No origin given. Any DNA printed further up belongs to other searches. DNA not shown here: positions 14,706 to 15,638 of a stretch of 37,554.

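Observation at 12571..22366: Nine-gene translationally coupled operon combining three envelope-modification functions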

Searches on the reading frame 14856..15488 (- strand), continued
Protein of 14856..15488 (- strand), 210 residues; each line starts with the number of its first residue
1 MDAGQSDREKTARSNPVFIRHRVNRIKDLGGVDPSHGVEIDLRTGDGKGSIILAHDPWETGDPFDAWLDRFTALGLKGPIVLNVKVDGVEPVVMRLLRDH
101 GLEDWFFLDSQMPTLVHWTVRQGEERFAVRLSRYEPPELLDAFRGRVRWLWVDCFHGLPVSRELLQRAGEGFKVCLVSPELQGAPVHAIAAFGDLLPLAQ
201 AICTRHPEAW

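Call 50: search_protein_families(library=ncbifam, proteins=[L058:7035-8765:+, L058:8817-9248:+, L058:9297-9998:+, L058:9995-10591:+, L058:10594-12672:+, L058:12591-13421:+, L058:13434-14447:+, L058:14491-16098:-, L058:16108-17085:-, L058:5016-6503:+], max_evalue=0.001)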
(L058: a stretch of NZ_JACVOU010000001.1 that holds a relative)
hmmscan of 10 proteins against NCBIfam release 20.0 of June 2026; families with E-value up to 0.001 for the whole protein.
L058:7035-8765:+ (576 aa): 9 families
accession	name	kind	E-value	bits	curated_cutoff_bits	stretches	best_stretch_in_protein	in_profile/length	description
TIGR03992.1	Arch_glmU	subfamily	1.4e-08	34.1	292.1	0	1-127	1-122/393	bifunctional sugar-1-phosphate nucleotidylyltransferase/acetyltransferase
TIGR02623.1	G1P_cyt_trans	equivalog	1.1e-07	31.6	300.25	1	1-51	1-53/255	glucose-1-phosphate cytidylyltransferase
TIGR01208.1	rmlA_long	equivalog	1.1e-07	31.1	320.25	0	4-40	3-39/353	glucose-1-phosphate thymidylyltransferase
NF045761.1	NAMPUrTaseMurU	equivalog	4e-06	26.8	250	1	1-39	1-39/226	N-acetylmuramate alpha-1-phosphate uridylyltransferase MurU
NF041313.1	UDPGP_AglF_Halo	equivalog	1.2e-05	24.9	400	1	1-40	1-40/234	UTP--glucose-1-phosphate uridylyltransferase AglF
TIGR01099.1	galU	equivalog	3.9e-05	23.4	326.8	0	2-40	3-41/261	UTP--glucose-1-phosphate uridylyltransferase GalU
NF041173.1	Sug_nt_acttase_Thmprot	equivalog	0.00016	20.8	600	0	286-473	4-169/405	bifunctional sugar-1-phosphate nucleotidylyltransferase/acetyltransferase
TIGR00453.1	ispD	equivalog_domain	0.00031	20.3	181.3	0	3-51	2-49/219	2-C-methyl-D-erythritol 4-phosphate cytidylyltransferase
NF052502.1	man1P_GTase_Rv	exception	0.00066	18.6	440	0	427-474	131-176/352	mannose-1-phosphate guanylyltransferase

L058:8817-9248:+ (143 aa): 0 families

L058:9297-9998:+ (233 aa): 10 families
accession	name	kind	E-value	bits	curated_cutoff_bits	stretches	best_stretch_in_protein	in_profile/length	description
NF007986.1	PRK10714.1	equivalog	3.4e-13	49.3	529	1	2-108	7-116/316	undecaprenyl-phosphate 4-deoxy-4-formamido-L-arabinose transferase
TIGR04283.1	glyco_like_mftF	equivalog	8.5e-13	48.4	182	1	3-105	1-94/221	TIGR04283 family arsenosugar biosynthesis glycosyltransferase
NF007482.0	PRK10073.1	equivalog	5.8e-12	45.2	423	1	2-98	7-101/334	glycosyltransferase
TIGR03937.1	PgaC_IcaA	equivalog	1.7e-10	40.4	422.3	1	2-97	46-140/407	poly-beta-1,6-N-acetyl-D-glucosamine synthase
NF047588.1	GlcsyltransPgfSStrep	equivalog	1.8e-10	40.6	500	1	1-164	1-166/308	glycosyltransferase PgfS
NF038302.1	EPS_HpsE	equivalog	9.7e-09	34.6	300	1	1-112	1-116/307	hormogonium polysaccharide biosynthesis glycosyltransferase HpsE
NF041875.1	EPS_EpsD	equivalog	1.7e-07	31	370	1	3-113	1-109/325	exopolysaccharide biosynthesis glycosyltransferase EpsD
TIGR03965.1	mycofact_glyco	equivalog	9.6e-07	28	280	1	3-97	76-169/467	mycofactocin biosynthesis glycosyltransferase MftF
NF058614.1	PPMAGASynPpgS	equivalog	0.00016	21.2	370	1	5-110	4-104/226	polyprenyl-phospho-N-acetylgalactosaminyl synthase PpgS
NF010496.0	PRK13915.1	equivalog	0.00065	18.9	262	1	2-105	32-139/307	glucosyl-3-phosphoglycerate synthase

L058:9995-10591:+ (198 aa): 0 families

L058:10594-12672:+ (692 aa): 6 families
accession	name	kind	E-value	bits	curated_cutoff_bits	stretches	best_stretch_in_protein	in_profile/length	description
NF005655.0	PRK07429.1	subfamily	1.1e-62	212.2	236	1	396-617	5-222/326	phosphoribulokinase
NF004018.0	PRK05480.1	equivalog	2.1e-29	102.5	180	1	397-574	4-185/210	uridine kinase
TIGR00235.1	udk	equivalog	3.7e-23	82.2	220.3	1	399-574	6-185/207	uridine kinase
NF011997.0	PRK15453.1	equivalog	2.5e-10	40.2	362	1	396-579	2-210/290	phosphoribulokinase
TIGR00554.2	panK_bact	equivalog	3.1e-05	23.4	235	1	389-536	69-237/310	type I pantothenate kinase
NF006743.0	PRK09270.1-2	equivalog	0.00025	20.2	227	1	400-442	29-71/217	nucleoside/nucleotide kinase family protein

L058:12591-13421:+ (276 aa): 23 families
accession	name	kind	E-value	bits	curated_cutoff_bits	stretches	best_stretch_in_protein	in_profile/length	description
NF053830.1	RUBPPhHalo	equivalog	4.3e-49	167.3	330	1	41-267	3-232/234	ribulose-1,5-bisphosphate 5-phosphatase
TIGR02253.1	CTE7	subfamily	5.6e-29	101.5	169.75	1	42-240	4-195/221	TIGR02253 family HAD-type hydrolase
TIGR02254.1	YjjG_YfnB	equivalog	7.5e-22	77.9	159.9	1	42-267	3-221/223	YjjG family noncanonical pyrimidine nucleotidase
NF006976.0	PRK09449.1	equivalog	1.3e-16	60.9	183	1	42-270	5-223/225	pyrimidine 5'-nucleotidase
TIGR02252.1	DREG-2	subfamily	1.1e-15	57.9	155.2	1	43-232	3-196/203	HAD hydrolase, REG-2-like, family IA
NF009804.0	PRK13288.1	equivalog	1e-12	48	218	1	141-233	83-174/215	pyrophosphatase PpaX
TIGR01549.1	HAD-SF-IA-v1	subfamily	1.9e-12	47.8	23.3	1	141-232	63-147/149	HAD-IA family hydrolase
NF009695.0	PRK13222.1-2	equivalog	5.2e-12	45.7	225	1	127-269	81-222/226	phosphoglycolate phosphatase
TIGR01454.1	AHBA_synth_RP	hypoth_equivalog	1e-10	41.6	246.65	1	70-266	10-200/205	AHBA synthesis associated protein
NF052576.1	PymNtasePynAStpc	equivalog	1.7e-10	40.9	350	1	43-237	6-198/229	pyrimidine 5'-nucleotidase PynA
TIGR01449.2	PGP_bact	equivalog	1.2e-09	38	180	1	109-267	50-211/213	phosphoglycolate phosphatase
NF009697.0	PRK13222.1-4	equivalog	1.8e-09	37.2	327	1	127-231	81-184/232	phosphoglycolate phosphatase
NF009694.0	PRK13222.1-1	equivalog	1.4e-07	31.1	415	1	126-265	97-235/252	phosphoglycolate phosphatase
TIGR02009.1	PGMB-YQAB-SF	subfamily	2.9e-06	27.6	153.35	1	41-213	2-160/186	beta-phosphoglucomutase family hydrolase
NF053653.1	InDiPhoBT2121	equivalog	8.7e-06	25.5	245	0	137-215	83-162/216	inorganic diphosphatase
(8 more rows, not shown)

L058:13434-14447:+ (337 aa): 21 families
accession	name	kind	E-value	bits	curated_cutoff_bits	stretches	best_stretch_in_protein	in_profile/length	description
NF006196.0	PRK08324.2-4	equivalog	6.2e-18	64.5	831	1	15-208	27-238/657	bifunctional aldolase/short-chain dehydrogenase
NF006194.0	PRK08324.2-2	equivalog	6.5e-18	64.7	686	1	15-181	34-212/703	bifunctional aldolase/short-chain dehydrogenase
NF006193.0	PRK08324.2-1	subfamily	1.3e-16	59.9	1213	1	72-190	128-242/705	bifunctional aldolase/short-chain dehydrogenase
NF006195.0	PRK08324.2-3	equivalog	1.5e-16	59.8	931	1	15-190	35-222/678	bifunctional aldolase/short-chain dehydrogenase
NF006190.0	PRK08324.1-4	equivalog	8.2e-16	57.2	1014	1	28-181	41-206/689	bifunctional aldolase/short-chain dehydrogenase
NF006192.0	PRK08324.1-6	equivalog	9.4e-16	57.4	639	1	15-189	36-223/685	bifunctional aldolase/short-chain dehydrogenase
TIGR02632.1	RhaD_aldol-ADH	equivalog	8.3e-14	50.9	567.75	1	15-187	11-199/676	bifunctional rhamnulose-1-phosphate aldolase/short-chain dehydrogenase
NF006189.0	PRK08324.1-3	equivalog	8.6e-12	44.2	634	1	33-186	63-222/701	bifunctional rhamnulose-1-phosphate aldolase/short-chain dehydrogenase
NF006197.0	PRK08324.2-5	equivalog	9.7e-10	37.4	627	1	15-180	27-206/583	bifunctional aldolase/short-chain dehydrogenase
NF006191.0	PRK08324.1-5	equivalog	1.2e-09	37.2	1240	1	32-180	65-218/706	bifunctional aldolase/short-chain dehydrogenase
NF040649.1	FucA_Meth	equivalog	2e-08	34.4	250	1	7-181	5-161/179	L-fuculose phosphate aldolase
TIGR03328.1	salvage_mtnB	equivalog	2.5e-07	30.4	137.05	1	22-183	14-178/194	methylthioribulose 1-phosphate dehydratase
NF006188.0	PRK08324.1-1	equivalog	8.3e-07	27.6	1152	1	27-180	29-197/679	bifunctional aldolase/short-chain dehydrogenase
NF006413.0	PRK08660.1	equivalog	2.5e-06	27.4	203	1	20-187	17-168/184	aldolase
NF006208.0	PRK08333.1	equivalog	1.4e-05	24.8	267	1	22-180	22-167/189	aldolase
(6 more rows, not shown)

L058:14491-16098:- (535 aa): 0 families

L058:16108-17085:- (325 aa): 9 families
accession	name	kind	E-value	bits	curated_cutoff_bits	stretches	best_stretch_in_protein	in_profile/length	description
NF047922.1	GDPFucSynFcl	equivalog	2.7e-153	509.8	500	1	7-323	3-305/308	GDP-L-fucose synthase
TIGR01181.1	dTDP_gluc_dehyt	equivalog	6.3e-16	58.3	365.1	1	41-320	56-312/321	dTDP-glucose 4,6-dehydratase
TIGR01179.1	galE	equivalog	2.1e-15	56.4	262.3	1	41-316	53-322/332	UDP-glucose 4-epimerase GalE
TIGR04180.1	EDH_00030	hypoth_equivalog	4.7e-15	55.4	475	1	60-305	72-295/297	NAD-dependent 4,6-dehydratase LegB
NF007490.0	PRK10084.1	subfamily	7.7e-12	44.9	649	1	40-323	55-338/361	dTDP-glucose 4,6-dehydratase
NF007582.0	PRK10217.1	equivalog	8.8e-09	34.9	698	1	41-323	57-335/355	dTDP-glucose 4,6-dehydratase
TIGR02197.1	heptose_epim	equivalog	5e-06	25.9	274.6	1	9-277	1-266/316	ADP-glyceromanno-heptose 6-epimerase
TIGR01214.1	rmlD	equivalog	0.00052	19.2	224.05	1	8-69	1-61/285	dTDP-4-dehydrorhamnose reductase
NF008360.0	PRK11150.1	equivalog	0.00082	18.7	452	0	171-244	168-238/310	ADP-glyceromanno-heptose 6-epimerase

L058:5016-6503:+ (495 aa): 1 family
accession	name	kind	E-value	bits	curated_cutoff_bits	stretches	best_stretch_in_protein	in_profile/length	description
NF058601.1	ActlTfSucTMsmeg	equivalog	1.2e-40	139.6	1275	1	17-356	28-385/723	acetyltransferase SucT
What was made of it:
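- Closest known: Pentofuranose three-component systems. Same: A lipid-linked pentose donor is made in the cytoplasm, with auxiliary phosphatase and epimerase, then flipped and used by a GT-C. The full cassette's PRK, HAD and aldolase-like genes also hint at pentose chemistry (call 50).
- The HAD scores 167 bits against RuBP 5-phosphatase (call 50). Ribulose-1-phosphate, the expected product of PRK plus RuBP 5-phosphatase-like HAD in the full cassette, carries a non-anomeric phosphate (call 50).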

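Call 51: search_protein_families(library=pfam, proteins=[L058:7035-8765:+, L058:8817-9248:+, L058:9297-9998:+, L058:9995-10591:+, L058:10594-12672:+, L058:12591-13421:+, L058:13434-14447:+, L058:14491-16098:-, L058:16108-17085:-, L058:5016-6503:+], max_evalue=0.001)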
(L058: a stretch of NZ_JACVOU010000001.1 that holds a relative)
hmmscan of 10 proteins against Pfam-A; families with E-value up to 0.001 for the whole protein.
L058:7035-8765:+ (576 aa): 2 families
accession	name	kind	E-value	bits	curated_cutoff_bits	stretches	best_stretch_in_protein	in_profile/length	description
PF12804.13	NTP_transf_3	-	1.3e-08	35.6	27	1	7-155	5-145/160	MobA-like NTP transferase domain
PF01128.25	IspD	-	0.00037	20.8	27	0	2-52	2-51/221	2-C-methyl-D-erythritol 4-phosphate cytidylyltransferase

L058:8817-9248:+ (143 aa): 1 family
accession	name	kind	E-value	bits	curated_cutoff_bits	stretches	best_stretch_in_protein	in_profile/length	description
PF04138.20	GtrA_DPMS_TM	-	7.7e-18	65.2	26.1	1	12-135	2-117/117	GtrA/DPMS, transmembrane domain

L058:9297-9998:+ (233 aa): 1 family
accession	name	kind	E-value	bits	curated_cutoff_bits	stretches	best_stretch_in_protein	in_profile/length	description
PF00535.33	Glycos_transf_2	-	6e-25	88.5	23.3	1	4-124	1-120/168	Glycosyl transferase family 2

L058:9995-10591:+ (198 aa): 0 families

L058:10594-12672:+ (692 aa): 2 families
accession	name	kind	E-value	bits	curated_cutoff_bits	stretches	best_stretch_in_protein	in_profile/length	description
PF00485.24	PRK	-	2e-38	132.6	22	1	401-576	1-189/196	Phosphoribulokinase / Uridine kinase family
PF05208.19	ALG3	-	0.00017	21.5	23.6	1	117-224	100-205/358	ALG3 protein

L058:12591-13421:+ (276 aa): 3 families
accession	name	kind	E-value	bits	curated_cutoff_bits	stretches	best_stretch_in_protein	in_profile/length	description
PF00702.32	Hydrolase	-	9.4e-22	78.8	26.4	1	41-231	2-188/191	haloacid dehalogenase-like hydrolase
PF13419.12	HAD_2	-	7.5e-21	75.5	23.8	1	43-232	1-170/178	Haloacid dehalogenase-like hydrolase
PF13242.12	Hydrolase_like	-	3e-06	27.5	22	1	195-232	3-40/75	HAD-hyrolase-like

L058:13434-14447:+ (337 aa): 1 family
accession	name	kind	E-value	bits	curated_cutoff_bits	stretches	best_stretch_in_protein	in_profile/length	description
PF00596.27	Aldolase_II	-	1.3e-18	67.9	22.2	1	8-189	3-178/183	Class II Aldolase and Adducin N-terminal domain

L058:14491-16098:- (535 aa): 0 families

L058:16108-17085:- (325 aa): 4 families
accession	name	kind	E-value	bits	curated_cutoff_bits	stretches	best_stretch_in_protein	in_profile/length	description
PF01370.27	Epimerase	-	3.7e-65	220.1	20.9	1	9-238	1-231/240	NAD dependent epimerase/dehydratase family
PF16363.11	GDP_Man_Dehyd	-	6.1e-18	65.8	27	1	40-313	57-330/332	GDP-mannose 4,6 dehydratase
PF04321.23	RmlD_sub_bind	-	7.7e-07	28.9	27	1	8-68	2-61/287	RmlD substrate binding domain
PF02719.21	Polysacc_synt_2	-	0.00019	21.2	20.2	0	39-108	58-126/293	Polysaccharide biosynthesis protein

L058:5016-6503:+ (495 aa): 1 family
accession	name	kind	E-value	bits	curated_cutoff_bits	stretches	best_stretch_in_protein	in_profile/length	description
PF01757.29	Acyl_transf_3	-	3.7e-32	112.1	31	1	23-345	3-326/326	Acyltransferase domain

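Call 64: search_protein_families(library=pfam, alignment_id=A3, max_evalue=1)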
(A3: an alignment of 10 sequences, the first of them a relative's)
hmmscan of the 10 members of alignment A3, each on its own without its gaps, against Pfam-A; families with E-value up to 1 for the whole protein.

A. member 1, L005:7978-9177:+ (400 aa): 0 families

B. families by the number of members that match (of 10 scanned): 12 families
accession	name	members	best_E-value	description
PF06728.19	PIG-U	4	4.9e-05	GPI transamidase subunit PIG-U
PF09594.16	GT87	3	0.0039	Glycosyltransferase family 87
PF23410.3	Beta-prop_VPS8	2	0.053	Vps8 beta-propeller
PF05208.19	ALG3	1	7.4e-05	ALG3 protein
PF03155.21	Alg6_Alg8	1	0.0061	ALG6, ALG8 glycosyltransferase family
PF00485.24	PRK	1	0.028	Phosphoribulokinase / Uridine kinase family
PF03193.22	RsgA_GTPase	1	0.051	RsgA GTPase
PF06414.18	Zeta_toxin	1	0.054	Zeta toxin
PF13555.12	AAA_29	1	0.059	P-loop containing region of AAA domain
PF00005.33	ABC_tran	1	0.06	ABC transporter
PF03189.18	Otopetrin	1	0.083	Otopetrin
PF03699.18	UPF0182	1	0.97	Uncharacterised protein family (UPF0182)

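Call 69: search_protein_families(library=pfam, proteins=[L014:1668-3116:+, L014:3118-3966:+, L014:8-1561:+, L012:2411-3829:+, L012:3830-4942:+, L012:4983-6224:+, L031:13617-15110:-, L031:12591-13601:-, L031:10346-12517:-, L050:14643-18029:+], max_evalue=0.01)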
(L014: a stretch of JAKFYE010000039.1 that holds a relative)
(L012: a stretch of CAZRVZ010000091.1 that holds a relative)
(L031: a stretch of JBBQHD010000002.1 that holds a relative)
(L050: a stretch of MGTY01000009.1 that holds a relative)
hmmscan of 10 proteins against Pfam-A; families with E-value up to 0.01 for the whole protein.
L014:1668-3116:+ (482 aa): 2 families
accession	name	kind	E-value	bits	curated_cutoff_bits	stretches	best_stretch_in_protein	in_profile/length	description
PF03062.24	MBOAT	-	7.2e-29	101.6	27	1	152-380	84-332/337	MBOAT, membrane-bound O-acyltransferase family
PF13813.11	MBOAT_2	-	1.1e-07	32.5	25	1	264-325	4-67/85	Membrane bound O-acyl transferase family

L014:3118-3966:+ (282 aa): 0 families

L014:8-1561:+ (517 aa): 0 families

L012:2411-3829:+ (472 aa): 1 family
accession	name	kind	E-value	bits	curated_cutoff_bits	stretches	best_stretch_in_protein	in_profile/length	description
PF03062.24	MBOAT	-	1.5e-25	90.6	27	1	159-350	80-295/337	MBOAT, membrane-bound O-acyltransferase family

L012:3830-4942:+ (370 aa): 1 family
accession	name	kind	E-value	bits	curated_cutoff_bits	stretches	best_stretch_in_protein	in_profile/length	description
PF16822.11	ALGX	-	1.4e-09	38.4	26.5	1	126-357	38-267/268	SGNH hydrolase-like domain, acetyltransferase AlgX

L012:4983-6224:+ (413 aa): 3 families
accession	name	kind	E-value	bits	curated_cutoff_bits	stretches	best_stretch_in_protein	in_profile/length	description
PF13439.12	Glyco_transf_4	-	5.6e-14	53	28.5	1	16-192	2-163/170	Glycosyltransferase Family 4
PF13692.12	Glyco_trans_1_4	-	5.8e-12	46.5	27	1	226-353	8-139/142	Glycosyl transferases group 1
PF00534.26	Glycos_transf_1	-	8.8e-11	42.1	26.4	1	220-359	16-161/172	Glycosyl transferases group 1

L031:13617-15110:- (497 aa): 2 families
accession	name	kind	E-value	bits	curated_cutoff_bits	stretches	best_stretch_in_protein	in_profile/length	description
PF03062.24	MBOAT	-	7.9e-38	131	27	1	152-362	77-302/337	MBOAT, membrane-bound O-acyltransferase family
PF13813.11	MBOAT_2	-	3e-05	24.7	25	1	275-337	3-67/85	Membrane bound O-acyl transferase family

L031:12591-13601:- (336 aa): 0 families

L031:10346-12517:- (723 aa): 0 families

L050:14643-18029:+ (1128 aa): 7 families
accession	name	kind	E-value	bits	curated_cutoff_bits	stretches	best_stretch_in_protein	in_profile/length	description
PF13432.12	TPR_16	-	2.9e-07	31.3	32.7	1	1008-1072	2-65/65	Tetratricopeptide repeat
PF07719.23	TPR_2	-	3.2e-07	30.4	27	1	1077-1109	2-34/34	Tetratricopeptide repeat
PF00515.34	TPR_1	-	6.3e-06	26.2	27.8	0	1077-1109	2-34/34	Tetratricopeptide repeat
PF13414.12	TPR_11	-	2.1e-05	24.6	26.8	1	1012-1046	3-37/42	TPR repeat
PF13428.12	TPR_14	-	0.0022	19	23.5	0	1012-1045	10-43/44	Tetratricopeptide repeat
PF13371.12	TPR_9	-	0.0023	18.3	35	0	1006-1039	32-65/73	Tetratricopeptide repeat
PF14559.12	TPR_19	-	0.0028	18.4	25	1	1014-1069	2-56/68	Tetratricopeptide repeat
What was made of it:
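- MBOAT with a partner directly abuts the cassette in L012 (AlgX-like partner), L014 and L031 (call 69). MBOAT pairs sit inside or directly against the cassette in three Bdellovibrionota loci, with different partner types (call 69).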
